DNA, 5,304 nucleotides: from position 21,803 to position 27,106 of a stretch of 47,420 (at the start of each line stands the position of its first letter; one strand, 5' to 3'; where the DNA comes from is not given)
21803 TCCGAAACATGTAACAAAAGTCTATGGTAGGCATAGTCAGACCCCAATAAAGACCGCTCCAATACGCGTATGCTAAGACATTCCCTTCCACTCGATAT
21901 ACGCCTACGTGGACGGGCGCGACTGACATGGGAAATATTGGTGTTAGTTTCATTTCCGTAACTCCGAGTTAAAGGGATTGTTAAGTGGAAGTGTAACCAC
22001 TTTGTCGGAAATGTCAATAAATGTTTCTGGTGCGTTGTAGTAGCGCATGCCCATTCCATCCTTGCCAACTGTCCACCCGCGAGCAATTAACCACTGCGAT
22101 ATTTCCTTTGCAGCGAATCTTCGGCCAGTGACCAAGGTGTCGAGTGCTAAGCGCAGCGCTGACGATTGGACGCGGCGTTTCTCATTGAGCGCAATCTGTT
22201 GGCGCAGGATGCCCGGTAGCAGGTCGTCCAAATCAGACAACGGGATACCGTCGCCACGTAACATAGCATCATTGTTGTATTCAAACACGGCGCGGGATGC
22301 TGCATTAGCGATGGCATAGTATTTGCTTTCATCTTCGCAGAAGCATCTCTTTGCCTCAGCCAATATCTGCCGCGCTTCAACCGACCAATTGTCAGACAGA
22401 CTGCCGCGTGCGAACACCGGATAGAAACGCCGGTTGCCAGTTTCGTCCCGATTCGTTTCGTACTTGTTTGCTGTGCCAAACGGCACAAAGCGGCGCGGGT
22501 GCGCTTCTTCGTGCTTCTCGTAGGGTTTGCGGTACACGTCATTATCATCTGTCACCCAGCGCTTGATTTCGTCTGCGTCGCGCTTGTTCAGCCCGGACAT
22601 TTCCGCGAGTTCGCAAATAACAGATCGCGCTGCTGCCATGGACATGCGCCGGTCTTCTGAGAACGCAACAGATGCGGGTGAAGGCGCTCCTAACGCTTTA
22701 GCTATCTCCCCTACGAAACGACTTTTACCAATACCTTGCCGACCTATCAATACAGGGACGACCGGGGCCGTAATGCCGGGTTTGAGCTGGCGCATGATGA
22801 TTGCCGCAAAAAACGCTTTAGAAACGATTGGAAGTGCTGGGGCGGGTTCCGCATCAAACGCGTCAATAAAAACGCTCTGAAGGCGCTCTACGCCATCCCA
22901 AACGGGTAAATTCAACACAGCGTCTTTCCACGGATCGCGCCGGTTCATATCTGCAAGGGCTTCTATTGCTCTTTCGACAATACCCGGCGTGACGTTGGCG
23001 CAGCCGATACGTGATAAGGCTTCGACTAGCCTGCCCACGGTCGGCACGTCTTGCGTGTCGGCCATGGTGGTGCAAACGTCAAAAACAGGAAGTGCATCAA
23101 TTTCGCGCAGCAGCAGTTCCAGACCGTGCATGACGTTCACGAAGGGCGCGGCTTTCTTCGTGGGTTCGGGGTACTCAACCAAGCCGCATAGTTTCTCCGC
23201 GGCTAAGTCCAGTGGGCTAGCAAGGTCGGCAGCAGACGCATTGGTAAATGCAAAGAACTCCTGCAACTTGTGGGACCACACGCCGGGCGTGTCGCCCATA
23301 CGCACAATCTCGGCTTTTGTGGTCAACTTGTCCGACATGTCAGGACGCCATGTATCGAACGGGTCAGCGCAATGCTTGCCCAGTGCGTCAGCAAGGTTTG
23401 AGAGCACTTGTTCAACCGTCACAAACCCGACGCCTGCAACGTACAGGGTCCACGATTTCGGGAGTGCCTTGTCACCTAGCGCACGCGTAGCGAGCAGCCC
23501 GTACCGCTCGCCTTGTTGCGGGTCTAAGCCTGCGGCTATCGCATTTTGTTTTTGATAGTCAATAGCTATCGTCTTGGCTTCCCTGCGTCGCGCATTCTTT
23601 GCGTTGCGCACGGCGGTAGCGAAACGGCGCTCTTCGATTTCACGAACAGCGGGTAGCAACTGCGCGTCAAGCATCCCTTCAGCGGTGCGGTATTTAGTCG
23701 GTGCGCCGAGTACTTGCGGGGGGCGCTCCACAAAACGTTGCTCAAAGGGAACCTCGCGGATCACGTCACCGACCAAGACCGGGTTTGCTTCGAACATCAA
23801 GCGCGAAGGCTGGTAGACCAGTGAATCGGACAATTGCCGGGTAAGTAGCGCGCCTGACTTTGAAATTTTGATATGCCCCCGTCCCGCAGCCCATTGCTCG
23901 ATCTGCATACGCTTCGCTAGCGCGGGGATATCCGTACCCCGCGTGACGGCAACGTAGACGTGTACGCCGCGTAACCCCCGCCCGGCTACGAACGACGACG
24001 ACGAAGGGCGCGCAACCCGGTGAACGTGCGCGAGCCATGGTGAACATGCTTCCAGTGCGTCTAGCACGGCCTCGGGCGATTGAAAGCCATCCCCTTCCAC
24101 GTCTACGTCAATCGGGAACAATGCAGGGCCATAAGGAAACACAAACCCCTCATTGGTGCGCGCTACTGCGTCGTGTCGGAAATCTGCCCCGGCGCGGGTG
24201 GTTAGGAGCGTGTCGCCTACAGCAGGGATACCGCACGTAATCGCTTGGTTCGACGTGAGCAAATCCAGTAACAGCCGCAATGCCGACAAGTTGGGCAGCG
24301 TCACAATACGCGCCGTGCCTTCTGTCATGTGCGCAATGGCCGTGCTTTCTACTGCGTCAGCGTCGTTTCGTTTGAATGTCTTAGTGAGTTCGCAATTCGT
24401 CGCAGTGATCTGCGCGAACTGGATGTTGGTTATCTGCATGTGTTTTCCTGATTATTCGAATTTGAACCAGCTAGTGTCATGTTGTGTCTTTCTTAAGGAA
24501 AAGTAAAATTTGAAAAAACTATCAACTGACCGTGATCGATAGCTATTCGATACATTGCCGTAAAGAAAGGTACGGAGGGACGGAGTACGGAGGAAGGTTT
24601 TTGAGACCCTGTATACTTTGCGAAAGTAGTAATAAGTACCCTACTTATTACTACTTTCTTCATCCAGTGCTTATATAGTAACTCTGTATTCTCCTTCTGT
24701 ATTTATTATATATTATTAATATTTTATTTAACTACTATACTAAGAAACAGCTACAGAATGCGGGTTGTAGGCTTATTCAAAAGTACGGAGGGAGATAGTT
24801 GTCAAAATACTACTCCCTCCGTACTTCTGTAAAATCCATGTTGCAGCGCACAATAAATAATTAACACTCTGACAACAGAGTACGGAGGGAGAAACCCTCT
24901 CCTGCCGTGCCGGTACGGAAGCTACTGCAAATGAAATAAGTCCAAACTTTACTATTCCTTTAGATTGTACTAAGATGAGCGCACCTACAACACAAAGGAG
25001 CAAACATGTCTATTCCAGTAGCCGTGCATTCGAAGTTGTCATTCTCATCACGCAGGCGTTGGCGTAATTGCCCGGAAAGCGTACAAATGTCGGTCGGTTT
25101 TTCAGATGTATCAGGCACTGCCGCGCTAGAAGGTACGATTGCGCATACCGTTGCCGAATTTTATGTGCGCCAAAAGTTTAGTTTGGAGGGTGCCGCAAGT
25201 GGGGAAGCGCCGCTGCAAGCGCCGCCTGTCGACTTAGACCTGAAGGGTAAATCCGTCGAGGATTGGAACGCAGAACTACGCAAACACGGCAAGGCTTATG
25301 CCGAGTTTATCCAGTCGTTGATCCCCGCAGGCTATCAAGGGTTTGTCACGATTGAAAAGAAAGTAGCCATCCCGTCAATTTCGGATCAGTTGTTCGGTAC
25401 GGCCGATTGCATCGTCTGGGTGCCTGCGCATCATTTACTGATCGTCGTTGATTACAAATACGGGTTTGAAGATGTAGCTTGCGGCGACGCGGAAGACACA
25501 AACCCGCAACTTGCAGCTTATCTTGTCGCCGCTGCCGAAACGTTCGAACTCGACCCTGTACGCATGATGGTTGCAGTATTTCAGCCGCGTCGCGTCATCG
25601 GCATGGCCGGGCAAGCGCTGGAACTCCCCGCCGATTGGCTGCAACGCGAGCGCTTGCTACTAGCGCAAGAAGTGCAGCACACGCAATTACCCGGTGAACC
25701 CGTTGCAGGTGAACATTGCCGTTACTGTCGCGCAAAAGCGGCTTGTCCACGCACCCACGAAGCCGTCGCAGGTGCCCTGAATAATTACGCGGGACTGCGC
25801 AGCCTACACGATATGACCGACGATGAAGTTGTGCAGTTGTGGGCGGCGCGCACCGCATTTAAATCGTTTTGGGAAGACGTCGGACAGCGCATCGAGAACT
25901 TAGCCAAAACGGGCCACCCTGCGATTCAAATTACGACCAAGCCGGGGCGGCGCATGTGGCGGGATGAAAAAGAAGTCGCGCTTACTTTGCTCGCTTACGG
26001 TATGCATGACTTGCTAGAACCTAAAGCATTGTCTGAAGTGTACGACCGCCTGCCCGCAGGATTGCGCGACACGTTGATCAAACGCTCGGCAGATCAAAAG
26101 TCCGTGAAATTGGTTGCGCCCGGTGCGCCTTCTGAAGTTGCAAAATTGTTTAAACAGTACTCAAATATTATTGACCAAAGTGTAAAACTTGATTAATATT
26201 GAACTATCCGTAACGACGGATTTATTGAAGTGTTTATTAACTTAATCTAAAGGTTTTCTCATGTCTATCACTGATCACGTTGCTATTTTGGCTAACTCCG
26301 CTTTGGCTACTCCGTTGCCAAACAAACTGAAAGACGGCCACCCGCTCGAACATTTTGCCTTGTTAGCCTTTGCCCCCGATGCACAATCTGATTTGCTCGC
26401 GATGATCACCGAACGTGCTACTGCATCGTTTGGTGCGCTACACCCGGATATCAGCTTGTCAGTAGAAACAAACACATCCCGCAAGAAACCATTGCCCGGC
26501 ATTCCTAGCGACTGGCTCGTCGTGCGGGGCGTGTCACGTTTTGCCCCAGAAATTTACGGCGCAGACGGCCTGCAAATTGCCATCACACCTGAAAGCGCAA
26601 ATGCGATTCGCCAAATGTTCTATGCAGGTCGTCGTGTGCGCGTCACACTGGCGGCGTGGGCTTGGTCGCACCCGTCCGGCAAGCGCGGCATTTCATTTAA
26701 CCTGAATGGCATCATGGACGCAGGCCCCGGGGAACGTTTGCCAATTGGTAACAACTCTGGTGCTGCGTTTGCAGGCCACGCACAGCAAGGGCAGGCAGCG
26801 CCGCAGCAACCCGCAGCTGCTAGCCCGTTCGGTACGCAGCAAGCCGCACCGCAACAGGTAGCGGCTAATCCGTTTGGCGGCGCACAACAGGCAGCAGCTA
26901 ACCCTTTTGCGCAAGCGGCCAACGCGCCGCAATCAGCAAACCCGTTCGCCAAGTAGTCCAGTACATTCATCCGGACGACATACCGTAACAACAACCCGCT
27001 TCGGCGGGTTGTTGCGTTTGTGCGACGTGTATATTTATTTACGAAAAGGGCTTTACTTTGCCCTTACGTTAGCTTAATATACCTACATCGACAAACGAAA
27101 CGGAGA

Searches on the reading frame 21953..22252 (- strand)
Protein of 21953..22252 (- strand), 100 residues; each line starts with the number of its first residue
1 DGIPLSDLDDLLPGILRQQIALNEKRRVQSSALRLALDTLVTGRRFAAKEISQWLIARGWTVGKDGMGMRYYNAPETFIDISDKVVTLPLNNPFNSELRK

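Call 82: predict_structure(alignment_id=A4)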
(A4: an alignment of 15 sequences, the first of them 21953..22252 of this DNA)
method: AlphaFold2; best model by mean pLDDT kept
length: 100 residues; sequences in the alignment: 15
mean_pLDDT: 73.1   pTM: 0.61
mean pLDDT of the five models: 73.1, 72.6, 71.7, 71.6, 70.0
residues with pLDDT >= 90: 4; 70-90: 65; 50-70: 13; < 50: 18
segments of 3 or more residues with pLDDT < 50: 1-4, 86-92, 95-100
pLDDT, mean of each block of 10 residues (from residue 1): 60 83 82 84 78 86 87 78 49 44
secondary structure, 60 per line:
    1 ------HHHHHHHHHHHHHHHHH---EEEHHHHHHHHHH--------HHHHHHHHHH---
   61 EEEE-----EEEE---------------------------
elements in order: H7-23 E27-29 H30-39 H48-57 E61-64 E70-73

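Call 84: fold_search(model_id=the predicted structure, library=pdb)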
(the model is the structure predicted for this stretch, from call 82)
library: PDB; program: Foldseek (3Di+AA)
matches with E <= 10: 1059; with E <= 0.001: 0
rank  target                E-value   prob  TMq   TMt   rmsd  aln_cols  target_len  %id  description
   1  2co5_A                4.2e-02  0.91  0.42  0.44   4.0        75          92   12  F93 FROM STIV, a winged-helix DNA-binding protein (released 2006-05-31)
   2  3o6b_B                5.2e-02  0.85  0.39  0.49   4.0        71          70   14  A Dual E3 Mechanism for Rub1 Ligation to Cdc53: Dcn1(P)-Cdc53(WHB) low resolution (released 2010-09-15)
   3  1okr_A                6.3e-02  0.84  0.41  0.36   4.9        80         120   14  Three-dimensional structure of S.aureus methicillin-resistance regulating transcriptional repressor MecI. (released 2003-10-09)
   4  4esf                  6.7e-02  0.90  0.40  0.40   5.4        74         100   16  Crystal structure of PadR-like transcriptional regulator (BCE3449) from Bacillus cereus strain ATCC 10987 (released 2012-12-05)
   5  4hw0_C                7.7e-02  0.97  0.46  0.49   4.0        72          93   11  Crystal structure of Sso10a-2, a DNA-binding protein from Sulfolobus solfataricus (released 2013-10-30)
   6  5cd7_B                8.2e-02  0.98  0.50  0.65   2.7        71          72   21  Crystal structure of the NTD L199M of Drosophila Oskar protein (released 2015-09-02)
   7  6l0o                  8.2e-02  0.96  0.49  0.64   3.2        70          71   14  WH domain of human MCM8 (released 2020-04-29)
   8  1sd7_B                8.2e-02  0.80  0.41  0.36   4.2        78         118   15  Crystal Structure of a SeMet derivative of MecI at 2.65 A (released 2004-02-24)
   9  6a6i_A                8.2e-02  0.77  0.39  0.41   5.1        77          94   17  Crystal structure of the winged-helix domain of Cockayne syndrome group B protein in complex with ubiquitin (released 2019-02-13)
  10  3o2p_E                8.2e-02  0.66  0.35  0.38   5.2        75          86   16  A Dual E3 Mechanism for Rub1 Ligation to Cdc53: Dcn1(P)-Cdc53(WHB) (released 2010-09-15)
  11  4rgw_A                9.3e-02  0.89  0.51  0.15   5.9        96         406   16  Crystal Structure of a TAF1-TAF7 Complex in Human Transcription Factor IID (released 2014-12-03)
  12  7vo0_G                1.1e-01  0.94  0.49  0.39   3.2        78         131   14  Streptomyces coelicolor zinc uptake regulator complexed with zinc and DNA (trimer of dimers) (released 2022-08-03)
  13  2zkz_A                1.1e-01  0.63  0.39  0.44   7.3        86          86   16  Crystal structure of the transcriptional repressor PagR of Bacillus anthracis (released 2009-04-07)
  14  6abt_A                1.1e-01  0.69  0.36  0.37   5.5        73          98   18  Crystal structure of transcription factor from Listeria monocytogenes (released 2019-06-05)
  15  8zp5_B                1.2e-01  0.84  0.46  0.17   4.4        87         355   15  Cryo-EM structure of origin recognition complex (Orc5 basic patch mutations) with ARS1 DNA bound (released 2025-04-16)
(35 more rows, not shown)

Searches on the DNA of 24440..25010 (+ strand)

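Call 8: search_dna_similar(query=window:24440-25010:+, collection=phages, mode=distant, max_rows=30)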
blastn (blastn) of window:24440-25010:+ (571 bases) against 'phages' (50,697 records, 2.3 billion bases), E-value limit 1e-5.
No match.

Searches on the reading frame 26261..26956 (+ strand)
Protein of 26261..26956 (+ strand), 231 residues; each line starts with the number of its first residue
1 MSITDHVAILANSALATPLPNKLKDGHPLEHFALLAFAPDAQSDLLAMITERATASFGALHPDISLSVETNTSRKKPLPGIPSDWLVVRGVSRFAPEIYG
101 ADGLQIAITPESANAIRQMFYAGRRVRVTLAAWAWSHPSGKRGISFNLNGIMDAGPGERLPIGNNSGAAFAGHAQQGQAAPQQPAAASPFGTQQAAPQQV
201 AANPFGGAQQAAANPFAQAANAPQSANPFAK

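Call 11: search_protein_families(library=phrogs, proteins=[window:26261-26956:+])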
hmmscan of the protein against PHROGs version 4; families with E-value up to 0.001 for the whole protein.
window:26261-26956:+ (231 aa): 2 families
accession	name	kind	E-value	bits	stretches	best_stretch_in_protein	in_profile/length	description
phrog_16841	-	unknown function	3.3e-48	165.4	1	1-226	5-230/236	-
phrog_112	-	DNA, RNA and nucleotide metabolism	4.6e-05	24.2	1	96-174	124-195/265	Gp2.5-like ssDNA binding protein and ssDNA annealing protein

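Call 31: search_protein_families(library=pfam, max_evalue=0.01, proteins=[window:26261-26956:+])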
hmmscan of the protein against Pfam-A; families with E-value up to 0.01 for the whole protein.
window:26261-26956:+ (231 aa): 1 family
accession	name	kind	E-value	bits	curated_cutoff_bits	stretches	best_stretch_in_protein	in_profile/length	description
PF10991.15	Enc34_ssDNA-bd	-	0.0011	19.1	26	1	118-174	115-170/176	Enterobacter phage Enc34, ssDNA-binding protein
